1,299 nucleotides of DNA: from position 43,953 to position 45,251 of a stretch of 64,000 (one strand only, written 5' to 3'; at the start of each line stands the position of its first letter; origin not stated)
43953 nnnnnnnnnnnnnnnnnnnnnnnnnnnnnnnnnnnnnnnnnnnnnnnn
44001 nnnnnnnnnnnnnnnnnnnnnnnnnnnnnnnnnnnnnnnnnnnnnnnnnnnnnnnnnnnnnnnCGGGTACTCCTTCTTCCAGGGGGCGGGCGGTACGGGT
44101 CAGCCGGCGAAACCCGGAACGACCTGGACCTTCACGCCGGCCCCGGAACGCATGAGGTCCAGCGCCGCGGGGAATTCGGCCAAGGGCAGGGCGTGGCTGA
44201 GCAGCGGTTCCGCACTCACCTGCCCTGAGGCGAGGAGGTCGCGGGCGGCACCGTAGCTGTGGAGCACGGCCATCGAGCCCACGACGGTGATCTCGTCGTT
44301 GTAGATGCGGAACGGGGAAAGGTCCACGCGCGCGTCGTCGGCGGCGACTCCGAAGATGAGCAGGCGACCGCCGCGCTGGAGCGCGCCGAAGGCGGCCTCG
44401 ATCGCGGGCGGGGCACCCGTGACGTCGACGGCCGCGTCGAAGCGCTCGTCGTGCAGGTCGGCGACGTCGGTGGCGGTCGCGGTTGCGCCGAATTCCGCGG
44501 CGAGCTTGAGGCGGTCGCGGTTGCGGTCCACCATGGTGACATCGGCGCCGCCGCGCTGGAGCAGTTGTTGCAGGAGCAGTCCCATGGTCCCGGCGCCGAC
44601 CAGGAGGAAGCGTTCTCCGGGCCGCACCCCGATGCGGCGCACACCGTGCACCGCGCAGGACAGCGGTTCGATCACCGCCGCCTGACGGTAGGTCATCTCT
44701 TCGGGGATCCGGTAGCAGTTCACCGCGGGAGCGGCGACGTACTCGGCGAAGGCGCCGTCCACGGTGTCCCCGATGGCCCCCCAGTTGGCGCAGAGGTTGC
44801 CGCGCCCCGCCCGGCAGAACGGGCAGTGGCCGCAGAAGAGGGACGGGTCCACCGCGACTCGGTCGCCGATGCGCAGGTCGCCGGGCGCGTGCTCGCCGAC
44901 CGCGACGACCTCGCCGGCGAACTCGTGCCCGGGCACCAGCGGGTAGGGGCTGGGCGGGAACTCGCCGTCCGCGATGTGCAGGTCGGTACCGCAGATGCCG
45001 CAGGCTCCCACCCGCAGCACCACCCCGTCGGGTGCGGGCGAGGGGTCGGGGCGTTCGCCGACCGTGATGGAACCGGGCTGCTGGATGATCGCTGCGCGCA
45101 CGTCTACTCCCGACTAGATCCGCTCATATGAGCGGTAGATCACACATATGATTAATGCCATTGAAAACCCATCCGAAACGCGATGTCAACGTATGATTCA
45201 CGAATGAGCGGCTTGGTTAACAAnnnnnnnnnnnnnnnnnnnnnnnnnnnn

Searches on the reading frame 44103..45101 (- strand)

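Call 11: search_protein_families(library=pfam, proteins=[window:44103-45101:-], max_evalue=0.0001)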
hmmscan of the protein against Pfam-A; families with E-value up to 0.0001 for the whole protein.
window:44103-45101:- (333 aa): 7 families
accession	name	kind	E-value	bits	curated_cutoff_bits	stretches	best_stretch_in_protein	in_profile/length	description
PF08240.17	ADH_N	-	7.3e-31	106.9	23.5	1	24-134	2-104/104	Alcohol dehydrogenase GroES-like domain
PF00107.32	ADH_zinc_N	-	1.1e-17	64.6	31.8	1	173-290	2-127/129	Zinc-binding dehydrogenase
PF16912.11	Glu_dehyd_C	-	4.8e-10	39.7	34.9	1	160-315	30-199/211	Glucose dehydrogenase C-terminus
PF13602.12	ADH_zinc_N_2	-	6.2e-06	27.6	27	1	208-321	9-127/134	Zinc-binding dehydrogenase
PF02558.23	ApbA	-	2.2e-05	24.5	22.2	1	166-212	2-47/150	Ketopantoate reductase PanE/ApbA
PF01488.26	Shikimate_DH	-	5.9e-05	23.6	24.3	1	163-229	13-84/138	Shikimate / quinate 5-dehydrogenase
PF02254.24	TrkA_N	-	9.4e-05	23.2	23.8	0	165-215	1-51/116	TrkA-N domain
